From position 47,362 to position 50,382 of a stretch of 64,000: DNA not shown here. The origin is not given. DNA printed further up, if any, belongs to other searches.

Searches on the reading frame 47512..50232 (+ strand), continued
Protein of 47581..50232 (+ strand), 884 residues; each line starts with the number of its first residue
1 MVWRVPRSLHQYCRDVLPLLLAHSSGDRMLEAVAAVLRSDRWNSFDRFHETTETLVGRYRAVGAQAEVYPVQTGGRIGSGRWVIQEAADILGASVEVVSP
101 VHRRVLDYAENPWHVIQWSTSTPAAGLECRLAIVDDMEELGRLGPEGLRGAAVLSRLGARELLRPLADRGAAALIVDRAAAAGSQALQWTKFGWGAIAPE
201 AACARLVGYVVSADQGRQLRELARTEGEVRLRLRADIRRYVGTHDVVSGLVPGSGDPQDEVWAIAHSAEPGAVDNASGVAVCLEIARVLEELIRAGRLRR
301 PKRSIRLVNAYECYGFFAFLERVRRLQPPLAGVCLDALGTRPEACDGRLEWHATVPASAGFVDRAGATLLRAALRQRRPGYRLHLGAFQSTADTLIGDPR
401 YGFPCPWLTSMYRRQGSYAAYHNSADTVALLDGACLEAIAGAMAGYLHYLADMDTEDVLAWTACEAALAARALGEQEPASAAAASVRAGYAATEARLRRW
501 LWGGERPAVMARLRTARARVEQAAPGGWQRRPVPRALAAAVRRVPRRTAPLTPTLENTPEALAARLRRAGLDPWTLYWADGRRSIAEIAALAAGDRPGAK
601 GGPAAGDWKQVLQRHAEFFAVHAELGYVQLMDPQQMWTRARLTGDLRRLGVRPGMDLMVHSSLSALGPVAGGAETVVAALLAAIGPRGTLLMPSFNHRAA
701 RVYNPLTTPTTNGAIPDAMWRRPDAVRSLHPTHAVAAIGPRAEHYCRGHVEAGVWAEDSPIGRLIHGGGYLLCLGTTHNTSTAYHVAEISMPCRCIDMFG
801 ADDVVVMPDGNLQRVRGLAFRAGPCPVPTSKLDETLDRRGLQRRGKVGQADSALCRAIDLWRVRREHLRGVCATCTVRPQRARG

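Call 14: find_related_loci(query=A1, collection=genome_contigs, flank=10000)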
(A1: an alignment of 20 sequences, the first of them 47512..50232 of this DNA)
Query A1 (907 aa) in genome_contigs; peptide patterns used: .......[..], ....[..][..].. (x = any residue, [..] = any of these).
150 stretches matched a pattern; 134 encode a relative of the query (tblastn E <= 1e-3); the best 80 are kept; 80 distinct loci.
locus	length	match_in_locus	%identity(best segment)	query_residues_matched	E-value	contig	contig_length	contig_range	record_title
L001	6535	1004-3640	64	19-902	0e+0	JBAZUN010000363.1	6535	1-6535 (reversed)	MAG: Candidatus Latescibacterota bacterium isolate SO_2017_GW1_23 NODE_44620_length_6535_cov_0.889201_OW334_2017, whole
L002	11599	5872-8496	61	23-902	0e+0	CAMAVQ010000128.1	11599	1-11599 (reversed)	MAG: Gemmatimonas phototrophica isolate MaH-09apr19-249 genome assembly, contig: MaH-09apr19-C14053, whole genome shotgu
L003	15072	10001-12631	61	21-902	0e+0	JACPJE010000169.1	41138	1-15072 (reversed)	MAG: Candidatus Latescibacterota bacterium isolate NC_groundwater_459_Ag_B-0.1um_64_11 S34_3B_scaffold_234621, whole gen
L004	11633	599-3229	61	21-902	0e+0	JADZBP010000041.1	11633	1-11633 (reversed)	MAG: Candidatus Latescibacterota bacterium isolate SJ679 c_000000226537, whole genome shotgun sequence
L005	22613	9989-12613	60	23-902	0e+0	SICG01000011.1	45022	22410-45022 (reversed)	MAG: Candidatus Latescibacterota bacterium isolate Baikal-deep-G198 BACOMB-C3387, whole genome shotgun sequence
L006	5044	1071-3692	64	29-902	0e+0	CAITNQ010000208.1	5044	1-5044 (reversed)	MAG: uncultured Gemmatimonadetes bacterium isolate LaPlata_bin-0729 genome assembly, contig: bin-0729:208/561, whole gen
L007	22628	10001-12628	61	30-906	0e+0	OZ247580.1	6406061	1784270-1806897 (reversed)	MAG: Candidatus Latescibacterota bacterium isolate 34bd4037-9faa-49cb-aada-cae4c411e00c genome assembly, chromosome: 1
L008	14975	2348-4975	60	30-906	0e+0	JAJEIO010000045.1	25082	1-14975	MAG: Candidatus Latescibacterota bacterium isolate p16x65bins.25 k141_26251, whole genome shotgun sequence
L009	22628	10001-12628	60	30-906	0e+0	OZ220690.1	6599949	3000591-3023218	MAG: Candidatus Latescibacterota bacterium isolate 4544edd8-ea3d-4877-aa30-594cc490bc13 genome assembly, chromosome: 1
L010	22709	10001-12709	59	8-903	0e+0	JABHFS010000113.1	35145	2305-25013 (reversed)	MAG: Gemmatimonadetes bacterium isolate SI037_bin186 k141_1695936, whole genome shotgun sequence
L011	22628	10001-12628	60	30-906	0e+0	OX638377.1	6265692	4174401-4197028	MAG: uncultured Latescibacteria bacterium isolate 96736c8f-e424-4c7a-a7cc-5c0d8e7e2df7 genome assembly, chromosome: 1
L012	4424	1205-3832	60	30-906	0e+0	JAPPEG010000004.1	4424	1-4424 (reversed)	MAG: Gemmatimonadota bacterium isolate IRC4_bin_45 NODE_8213_length_4424_cov_16.3202, whole genome shotgun sequence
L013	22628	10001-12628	60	30-906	0e+0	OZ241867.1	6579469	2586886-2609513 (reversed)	MAG: Candidatus Latescibacterota bacterium isolate 402c3f40-99c9-4ff8-b352-fabea084b2f7 genome assembly, chromosome: 1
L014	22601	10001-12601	60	31-902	0e+0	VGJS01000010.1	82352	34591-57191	MAG: Candidatus Handelsmanbacteria bacterium isolate K_DeepCast_65m_m1_133 K_DeepCast_65m_m1_133_Ga0194128_10000369, who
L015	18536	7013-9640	60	30-906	0e+0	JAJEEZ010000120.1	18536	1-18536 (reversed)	MAG: Candidatus Latescibacterota bacterium isolate p16x34bins.62 k141_63516, whole genome shotgun sequence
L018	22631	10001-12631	60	29-906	0e+0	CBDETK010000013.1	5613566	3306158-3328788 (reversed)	MAG: Candidatus Latescibacterota bacterium isolate f082a9f0-9724-465d-94e5-cd8c9e52f731 genome assembly, contig: contig_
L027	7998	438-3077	59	28-906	0e+0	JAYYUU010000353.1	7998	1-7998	MAG: Candidatus Latescibacterota bacterium isolate XB_MAG105 DB_MAG105_0353, whole genome shotgun sequence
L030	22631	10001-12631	55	21-903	0e+0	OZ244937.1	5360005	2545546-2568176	MAG: Candidatus Latescibacterota bacterium isolate 1c493fcc-a489-4500-a9bd-4f4019e95c1e genome assembly, chromosome: 1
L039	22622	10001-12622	54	20-902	0e+0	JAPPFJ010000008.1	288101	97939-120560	MAG: Gemmatimonadota bacterium isolate RHO1_bin_28 NODE_37_length_288101_cov_41.339435, whole genome shotgun sequence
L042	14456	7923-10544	54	20-902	0e+0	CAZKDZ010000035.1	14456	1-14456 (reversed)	MAG TPA_asm: uncultured bacterium isolate SRP338948_co1_137 genome assembly, contig: k141_92442, whole genome shotgun se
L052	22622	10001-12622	54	20-902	0e+0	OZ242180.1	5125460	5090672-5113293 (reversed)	MAG: Candidatus Latescibacterota bacterium isolate 7123bf0d-be33-4206-a55c-e1281b3fc930 genome assembly, chromosome: 1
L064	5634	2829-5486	55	28-902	0e+0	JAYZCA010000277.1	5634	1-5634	MAG: Candidatus Latescibacterota bacterium isolate XB_MAG1219 DB_MAG1219_0277, whole genome shotgun sequence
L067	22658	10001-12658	55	28-902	0e+0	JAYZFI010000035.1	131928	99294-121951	MAG: Candidatus Latescibacterota bacterium isolate XB_MAG162 DB_MAG162_0035, whole genome shotgun sequence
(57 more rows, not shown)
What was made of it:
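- Checked: 134 genome stretches encode a relative; the 80 loci kept match nearly the full length, and they include complete 4-8 Mb chromosomes (call 14).
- The fusion persists across several phyla (call 14). It is conserved in the chromosomes of free-living uncultured lineages together with a 630-aa hydrolase module (call 14).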

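Call 21: search_protein_families(library=pfam, proteins=[L018:12562-14787:+, L042:6858-7910:+, L052:12667-13968:+, L030:6439-8418:+, L005:14448-15446:+, L027:3008-5404:+, L039:14056-14871:+, L064:1785-2807:+, L067:15770-16582:+, L067:16594-17481:+], max_evalue=0.001)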
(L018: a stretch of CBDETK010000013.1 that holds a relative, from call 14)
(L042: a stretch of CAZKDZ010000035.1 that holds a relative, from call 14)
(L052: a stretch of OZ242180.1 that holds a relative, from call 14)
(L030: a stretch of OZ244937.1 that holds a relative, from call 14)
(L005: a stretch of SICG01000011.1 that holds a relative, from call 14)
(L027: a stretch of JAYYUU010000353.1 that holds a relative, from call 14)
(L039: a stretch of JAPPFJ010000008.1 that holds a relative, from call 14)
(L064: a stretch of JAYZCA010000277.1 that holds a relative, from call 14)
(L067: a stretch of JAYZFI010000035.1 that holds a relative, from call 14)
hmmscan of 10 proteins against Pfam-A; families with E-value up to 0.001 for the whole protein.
L018:12562-14787:+ (742 aa): 2 families
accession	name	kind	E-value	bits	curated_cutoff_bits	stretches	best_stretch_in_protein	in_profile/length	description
PF20581.3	DUF6785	-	2.1e-106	356.8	25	1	151-605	45-498/498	Family of unknown function (DUF6785)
PF20580.3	DUF6784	-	7.4e-29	100.3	26.4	1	641-733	3-95/101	Domain of unknown function (DUF6784)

L042:6858-7910:+ (351 aa): 1 family
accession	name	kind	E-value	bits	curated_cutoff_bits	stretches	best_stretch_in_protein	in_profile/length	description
PF02615.19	Ldh_2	-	5.9e-104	348.2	38.8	1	6-333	3-332/333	Malate/L-lactate dehydrogenase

L052:12667-13968:+ (434 aa): 1 family
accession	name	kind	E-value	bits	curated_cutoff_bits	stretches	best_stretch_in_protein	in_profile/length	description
PF00202.27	Aminotran_3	-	1.3e-56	192.5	30.5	1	31-372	5-353/403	Aminotransferase class-III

L030:6439-8418:+ (660 aa): 1 family
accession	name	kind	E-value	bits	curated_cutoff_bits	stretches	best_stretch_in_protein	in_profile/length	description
PF02838.20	Glyco_hydro_20b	-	1.2e-07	32.9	26.1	1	14-153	4-124/124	Glycosyl hydrolase family 20, domain 2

L005:14448-15446:+ (333 aa): 4 families
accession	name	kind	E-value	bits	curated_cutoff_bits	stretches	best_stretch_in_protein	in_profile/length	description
PF13508.13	Acetyltransf_7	-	1.4e-05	25.8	27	1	60-139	4-83/84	Acetyltransferase (GNAT) domain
PF00583.31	Acetyltransf_1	-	1.4e-05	25.7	20.7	1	58-138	32-116/116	Acetyltransferase (GNAT) family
PF13480.13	Acetyltransf_6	-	4.5e-05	24.1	22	1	51-126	62-139/143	Acetyltransferase (GNAT) domain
PF13527.13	Acetyltransf_9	-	0.00067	20.1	25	0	83-138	73-124/127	Acetyltransferase (GNAT) domain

L027:3008-5404:+ (799 aa): 1 family
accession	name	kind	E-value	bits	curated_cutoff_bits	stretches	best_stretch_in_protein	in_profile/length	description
PF13320.12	GH123_cat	-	8.7e-23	81.6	23.1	1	558-754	143-324/324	Glycoside hydrolase 123, catalytic domain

L039:14056-14871:+ (272 aa): 1 family
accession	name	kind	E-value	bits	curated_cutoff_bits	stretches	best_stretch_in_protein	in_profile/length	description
PF02151.25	UVR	-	2.1e-06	27.7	21.5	1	233-260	6-33/36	UvrB/uvrC motif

L064:1785-2807:+ (341 aa): 1 family
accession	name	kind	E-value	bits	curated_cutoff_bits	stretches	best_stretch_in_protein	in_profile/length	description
PF04199.19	Cyclase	-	2.5e-22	80.1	23.1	1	80-276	2-141/142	Putative cyclase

L067:15770-16582:+ (271 aa): 1 family
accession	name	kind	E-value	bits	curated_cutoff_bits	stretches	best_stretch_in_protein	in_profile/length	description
PF04909.20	Amidohydro_2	-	2.5e-33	116.5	26.4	1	41-265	38-288/289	Amidohydrolase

L067:16594-17481:+ (296 aa): 1 family
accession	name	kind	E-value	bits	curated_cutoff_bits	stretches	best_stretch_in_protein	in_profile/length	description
PF02585.22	PIG-L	-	5.5e-20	72.6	28.2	1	10-150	1-125/129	GlcNAc-PI de-N-acetylase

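Call 26: predict_structure(alignment_id=A2)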
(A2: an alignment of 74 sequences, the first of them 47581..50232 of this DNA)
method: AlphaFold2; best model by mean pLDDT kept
length: 884 residues; sequences in the alignment: 74
mean_pLDDT: 86.3   pTM: 0.89
mean pLDDT of the five models: 86.3, 86.0, 85.7, 83.4, 81.3
residues with pLDDT >= 90: 475; 70-90: 315; 50-70: 64; < 50: 30
segments of 3 or more residues with pLDDT < 50: 192-195, 397-400, 415-419, 422-425, 597-602
pLDDT, mean of each block of 10 residues (from residue 1): 79 98 96 84 74 94 94 80 77 92 86 79 94 92 90 89 89 89 67 59 84 91 94 91 88 87 73 72 97 97 93 75 76 88 86 83 95 95 85 49 81 54 59 95 98 96 93 81 84 90 92 92 71 75 87 81 90 81 89 61 64 93 93 94 98 97 92 94 98 81 80 82 90 92 95 93 97 93 91 89 90 89 90 96 97 98 96 91 59
secondary structure, 60 per line:
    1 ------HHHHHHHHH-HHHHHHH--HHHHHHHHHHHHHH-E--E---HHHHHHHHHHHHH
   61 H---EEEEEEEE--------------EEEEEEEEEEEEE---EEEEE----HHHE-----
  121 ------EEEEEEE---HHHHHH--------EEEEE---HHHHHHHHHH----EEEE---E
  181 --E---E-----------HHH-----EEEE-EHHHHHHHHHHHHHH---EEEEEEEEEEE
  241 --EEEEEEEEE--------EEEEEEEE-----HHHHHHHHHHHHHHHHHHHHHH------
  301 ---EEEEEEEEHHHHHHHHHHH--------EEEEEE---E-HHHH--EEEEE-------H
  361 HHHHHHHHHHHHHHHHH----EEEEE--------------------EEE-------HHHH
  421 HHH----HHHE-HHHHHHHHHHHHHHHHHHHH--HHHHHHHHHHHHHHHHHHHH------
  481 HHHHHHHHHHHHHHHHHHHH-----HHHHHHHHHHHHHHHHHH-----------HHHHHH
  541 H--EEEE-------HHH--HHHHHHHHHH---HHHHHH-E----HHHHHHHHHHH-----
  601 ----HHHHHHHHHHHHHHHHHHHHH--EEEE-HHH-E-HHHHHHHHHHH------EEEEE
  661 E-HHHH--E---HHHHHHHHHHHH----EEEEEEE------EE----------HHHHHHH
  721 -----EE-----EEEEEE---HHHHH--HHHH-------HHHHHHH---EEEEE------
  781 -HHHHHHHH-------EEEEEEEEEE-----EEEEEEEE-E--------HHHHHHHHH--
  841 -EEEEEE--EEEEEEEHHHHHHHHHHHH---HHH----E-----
elements in order (helices of 4 or more, strands of 3 or more residues): H7-15 H17-23 H26-39 H48-61 E65-72 E87-99 E103-107 E127-133 H137-142 E151-155 H159-168 E173-176 E207-210 H213-226 E230-240 E243-251 E260-267 H273-294 E304-311 H312-322 E331-336 H342-345 E348-352 H360-377 E382-386 E407-409 H417-423 H433-452 H455-474 H481-500 H506-523 H535-541 E544-547 H560-569 H573-578 H585-595 H605-625 E628-631 H639-649 E656-661 H663-666 H673-684 E689-695 H714-720 E733-738 H742-746 H749-752 H760-766 E770-774 H782-789 E797-806 E812-819 H830-838 E842-847 E850-856 H857-868
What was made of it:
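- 47581..47763 (+): N-terminal helical cap (aa 1-61). AF2 helices 7-15, 17-23, 26-39 and 48-61, with pLDDT up to 98 (call 26).
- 47764..47910 (+): First segment of the M28-like catalytic domain (aa 62-110). AF2 strands 65-72, 87-99 and 103-107 (call 26).
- Low model confidence around aa 390-430 (call 26).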
